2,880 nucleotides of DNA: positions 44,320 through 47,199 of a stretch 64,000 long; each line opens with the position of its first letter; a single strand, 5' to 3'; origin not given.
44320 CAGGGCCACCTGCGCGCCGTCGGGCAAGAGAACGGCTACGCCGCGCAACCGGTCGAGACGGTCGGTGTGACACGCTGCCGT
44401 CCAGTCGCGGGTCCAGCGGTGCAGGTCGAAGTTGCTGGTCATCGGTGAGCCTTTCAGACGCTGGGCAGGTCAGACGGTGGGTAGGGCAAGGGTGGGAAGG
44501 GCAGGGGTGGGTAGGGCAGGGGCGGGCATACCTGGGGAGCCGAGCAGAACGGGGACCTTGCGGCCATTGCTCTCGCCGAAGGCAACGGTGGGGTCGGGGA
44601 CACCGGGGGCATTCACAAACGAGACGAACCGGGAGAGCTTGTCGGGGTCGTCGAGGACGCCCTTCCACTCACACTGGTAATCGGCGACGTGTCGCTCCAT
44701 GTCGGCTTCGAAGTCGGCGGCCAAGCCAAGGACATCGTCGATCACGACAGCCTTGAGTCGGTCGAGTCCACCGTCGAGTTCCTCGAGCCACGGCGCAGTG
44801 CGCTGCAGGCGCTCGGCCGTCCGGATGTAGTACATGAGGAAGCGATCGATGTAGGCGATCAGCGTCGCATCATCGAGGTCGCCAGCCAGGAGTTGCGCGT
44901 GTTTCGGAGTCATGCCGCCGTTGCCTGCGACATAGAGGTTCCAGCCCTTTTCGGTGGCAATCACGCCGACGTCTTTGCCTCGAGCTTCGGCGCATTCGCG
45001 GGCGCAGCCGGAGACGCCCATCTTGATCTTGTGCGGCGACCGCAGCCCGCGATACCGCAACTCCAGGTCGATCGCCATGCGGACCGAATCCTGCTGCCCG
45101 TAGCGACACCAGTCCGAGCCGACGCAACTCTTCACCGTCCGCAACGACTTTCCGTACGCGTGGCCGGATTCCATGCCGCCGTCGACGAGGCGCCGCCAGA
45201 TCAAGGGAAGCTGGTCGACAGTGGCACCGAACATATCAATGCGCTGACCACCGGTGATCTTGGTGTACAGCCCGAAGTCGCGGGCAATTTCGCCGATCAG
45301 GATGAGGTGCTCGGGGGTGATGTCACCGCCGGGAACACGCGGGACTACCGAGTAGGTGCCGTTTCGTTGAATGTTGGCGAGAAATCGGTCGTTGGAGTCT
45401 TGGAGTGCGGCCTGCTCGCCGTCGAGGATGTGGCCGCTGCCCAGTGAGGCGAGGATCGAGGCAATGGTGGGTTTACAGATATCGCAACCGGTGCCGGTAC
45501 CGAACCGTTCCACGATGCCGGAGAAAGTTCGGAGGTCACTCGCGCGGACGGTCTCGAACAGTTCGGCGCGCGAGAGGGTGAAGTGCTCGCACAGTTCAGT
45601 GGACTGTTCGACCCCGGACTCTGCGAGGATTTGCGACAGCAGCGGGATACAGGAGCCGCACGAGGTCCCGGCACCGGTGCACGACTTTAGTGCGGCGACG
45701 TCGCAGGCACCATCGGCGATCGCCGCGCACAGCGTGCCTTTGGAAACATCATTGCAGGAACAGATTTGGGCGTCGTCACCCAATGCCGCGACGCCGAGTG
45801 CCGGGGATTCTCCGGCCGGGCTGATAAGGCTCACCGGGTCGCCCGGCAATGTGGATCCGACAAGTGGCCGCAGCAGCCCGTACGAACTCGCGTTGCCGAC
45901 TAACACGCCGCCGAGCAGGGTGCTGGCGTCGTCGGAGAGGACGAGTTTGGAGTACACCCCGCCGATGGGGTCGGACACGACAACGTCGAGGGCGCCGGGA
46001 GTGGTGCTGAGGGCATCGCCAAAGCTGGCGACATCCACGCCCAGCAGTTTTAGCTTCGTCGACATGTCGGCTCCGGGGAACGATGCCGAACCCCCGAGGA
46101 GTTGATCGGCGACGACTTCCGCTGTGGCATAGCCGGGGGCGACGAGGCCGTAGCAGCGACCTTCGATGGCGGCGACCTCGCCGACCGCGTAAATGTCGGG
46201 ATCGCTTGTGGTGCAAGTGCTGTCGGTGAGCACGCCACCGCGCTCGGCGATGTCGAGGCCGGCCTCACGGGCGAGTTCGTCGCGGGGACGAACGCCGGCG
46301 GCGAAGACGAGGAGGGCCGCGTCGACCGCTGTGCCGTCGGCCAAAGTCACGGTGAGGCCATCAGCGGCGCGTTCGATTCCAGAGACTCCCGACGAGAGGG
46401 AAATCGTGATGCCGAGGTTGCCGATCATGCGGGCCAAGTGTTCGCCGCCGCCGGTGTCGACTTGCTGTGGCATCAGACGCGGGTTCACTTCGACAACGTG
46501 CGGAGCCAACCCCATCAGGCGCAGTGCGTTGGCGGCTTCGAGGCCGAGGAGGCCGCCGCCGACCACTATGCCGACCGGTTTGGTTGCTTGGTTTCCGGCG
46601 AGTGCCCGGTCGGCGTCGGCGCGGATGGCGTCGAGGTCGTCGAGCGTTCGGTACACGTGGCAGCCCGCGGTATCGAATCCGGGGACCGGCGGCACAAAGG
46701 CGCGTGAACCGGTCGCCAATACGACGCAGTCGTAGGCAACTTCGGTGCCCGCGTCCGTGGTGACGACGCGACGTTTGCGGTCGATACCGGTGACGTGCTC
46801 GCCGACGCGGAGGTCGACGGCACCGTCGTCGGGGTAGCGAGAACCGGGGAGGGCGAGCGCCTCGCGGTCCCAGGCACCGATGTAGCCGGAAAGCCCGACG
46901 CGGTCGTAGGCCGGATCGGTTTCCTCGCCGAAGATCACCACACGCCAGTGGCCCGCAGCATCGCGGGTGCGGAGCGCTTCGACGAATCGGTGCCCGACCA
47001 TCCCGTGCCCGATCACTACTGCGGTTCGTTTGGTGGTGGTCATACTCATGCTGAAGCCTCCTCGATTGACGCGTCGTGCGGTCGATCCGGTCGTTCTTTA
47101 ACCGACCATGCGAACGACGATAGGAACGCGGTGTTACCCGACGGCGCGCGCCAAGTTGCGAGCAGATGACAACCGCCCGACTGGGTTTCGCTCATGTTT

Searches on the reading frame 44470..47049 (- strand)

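Call 5: search_protein_families(library=pfam, proteins=[window:44470-47049:-])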
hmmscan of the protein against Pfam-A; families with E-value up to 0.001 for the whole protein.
window:44470-47049:- (859 aa): 9 families
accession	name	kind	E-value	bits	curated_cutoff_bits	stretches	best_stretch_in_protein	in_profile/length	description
PF07992.20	Pyr_redox_2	-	6.2e-50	170.7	26.1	1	10-296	3-278/291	Pyridine nucleotide-disulphide oxidoreductase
PF01077.27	NIR_SIR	-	7.7e-22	77.9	27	1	633-769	2-150/158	Nitrite and sulphite reductase 4Fe-4S domain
PF04324.20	Fer2_BFD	-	3.1e-18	66.3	26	2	429-477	2-50/50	BFD-like [2Fe-2S] binding domain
PF00070.33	Pyr_redox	-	3.5e-12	47.1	22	1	161-238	3-81/82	Pyridine nucleotide-disulphide oxidoreductase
PF03460.22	NIR_SIR_ferr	-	5.3e-11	42.5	24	1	561-621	3-66/69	Nitrite/Sulfite reductase ferredoxin-like half domain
PF18267.7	Rubredoxin_C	-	2.9e-06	27.6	25.9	1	330-393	2-62/70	Rubredoxin NAD+ reductase C-terminal domain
PF01266.30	DAO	-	3.2e-05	24.1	27.9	0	78-116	164-205/353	FAD dependent oxidoreductase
PF13738.12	Pyr_redox_3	-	0.00041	20.1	30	0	205-290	218-305/305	Pyridine nucleotide-disulphide oxidoreductase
PF03486.20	HI0933_like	-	0.00068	19.6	50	0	205-301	115-228/244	HI0933-like protein Rossmann domain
